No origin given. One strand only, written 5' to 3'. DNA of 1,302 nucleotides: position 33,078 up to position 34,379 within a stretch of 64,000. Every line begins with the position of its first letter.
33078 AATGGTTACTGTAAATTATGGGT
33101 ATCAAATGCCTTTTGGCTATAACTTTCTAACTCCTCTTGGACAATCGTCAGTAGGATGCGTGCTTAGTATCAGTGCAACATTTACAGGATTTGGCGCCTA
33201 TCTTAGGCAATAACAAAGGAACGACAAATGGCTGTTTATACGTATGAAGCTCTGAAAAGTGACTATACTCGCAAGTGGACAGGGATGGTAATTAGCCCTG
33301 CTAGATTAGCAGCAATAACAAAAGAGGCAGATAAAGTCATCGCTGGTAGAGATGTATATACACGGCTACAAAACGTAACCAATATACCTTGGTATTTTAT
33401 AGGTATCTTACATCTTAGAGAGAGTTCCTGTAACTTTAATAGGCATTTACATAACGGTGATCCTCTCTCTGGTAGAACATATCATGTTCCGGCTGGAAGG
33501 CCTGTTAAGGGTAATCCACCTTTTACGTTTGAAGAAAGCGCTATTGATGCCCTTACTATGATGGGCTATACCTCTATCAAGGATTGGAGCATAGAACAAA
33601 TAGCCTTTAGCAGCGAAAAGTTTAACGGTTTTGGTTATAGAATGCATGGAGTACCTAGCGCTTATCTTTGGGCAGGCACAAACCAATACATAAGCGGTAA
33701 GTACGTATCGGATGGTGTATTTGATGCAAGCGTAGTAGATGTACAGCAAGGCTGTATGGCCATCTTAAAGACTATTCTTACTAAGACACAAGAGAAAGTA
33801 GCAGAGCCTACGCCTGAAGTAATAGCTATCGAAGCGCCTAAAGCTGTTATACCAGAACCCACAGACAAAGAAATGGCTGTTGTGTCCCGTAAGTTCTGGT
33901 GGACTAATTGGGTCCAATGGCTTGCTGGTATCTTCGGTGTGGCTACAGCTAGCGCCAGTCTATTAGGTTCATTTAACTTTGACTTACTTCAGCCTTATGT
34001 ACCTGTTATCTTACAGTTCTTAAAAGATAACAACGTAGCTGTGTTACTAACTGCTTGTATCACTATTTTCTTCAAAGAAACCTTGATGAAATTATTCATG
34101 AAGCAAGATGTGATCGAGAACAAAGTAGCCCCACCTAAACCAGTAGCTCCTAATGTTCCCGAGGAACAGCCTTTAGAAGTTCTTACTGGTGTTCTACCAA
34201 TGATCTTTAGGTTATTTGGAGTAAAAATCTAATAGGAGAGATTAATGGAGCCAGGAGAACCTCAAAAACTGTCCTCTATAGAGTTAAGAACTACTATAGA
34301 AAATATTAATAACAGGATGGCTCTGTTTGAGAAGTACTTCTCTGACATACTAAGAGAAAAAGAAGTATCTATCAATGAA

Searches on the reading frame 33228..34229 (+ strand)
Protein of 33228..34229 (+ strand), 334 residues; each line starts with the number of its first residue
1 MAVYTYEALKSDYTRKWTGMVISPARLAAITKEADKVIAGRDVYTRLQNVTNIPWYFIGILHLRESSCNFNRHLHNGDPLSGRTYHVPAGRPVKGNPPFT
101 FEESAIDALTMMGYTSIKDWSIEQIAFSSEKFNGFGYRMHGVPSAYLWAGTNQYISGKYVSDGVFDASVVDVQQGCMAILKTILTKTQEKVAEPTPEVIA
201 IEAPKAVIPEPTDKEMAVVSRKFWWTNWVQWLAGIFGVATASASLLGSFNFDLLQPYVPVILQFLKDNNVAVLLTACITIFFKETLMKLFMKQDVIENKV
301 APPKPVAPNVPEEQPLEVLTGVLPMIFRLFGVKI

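Call 93: find_related_loci(query=window:33228-34229:+, collection=viral_contigs, flank=2500)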
Query window:33228-34229:+ (334 aa) in viral_contigs; peptide patterns used: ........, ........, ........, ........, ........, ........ (x = any residue, [..] = any of these).
8 stretches matched a pattern; 3 encode a relative of the query (tblastn E <= 1e-3); 3 distinct loci.
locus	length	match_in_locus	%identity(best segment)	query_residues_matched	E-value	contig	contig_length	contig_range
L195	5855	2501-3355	39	5-314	2e-69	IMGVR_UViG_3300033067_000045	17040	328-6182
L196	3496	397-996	41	3-212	9e-47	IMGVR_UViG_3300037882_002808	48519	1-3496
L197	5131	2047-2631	40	7-193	1e-41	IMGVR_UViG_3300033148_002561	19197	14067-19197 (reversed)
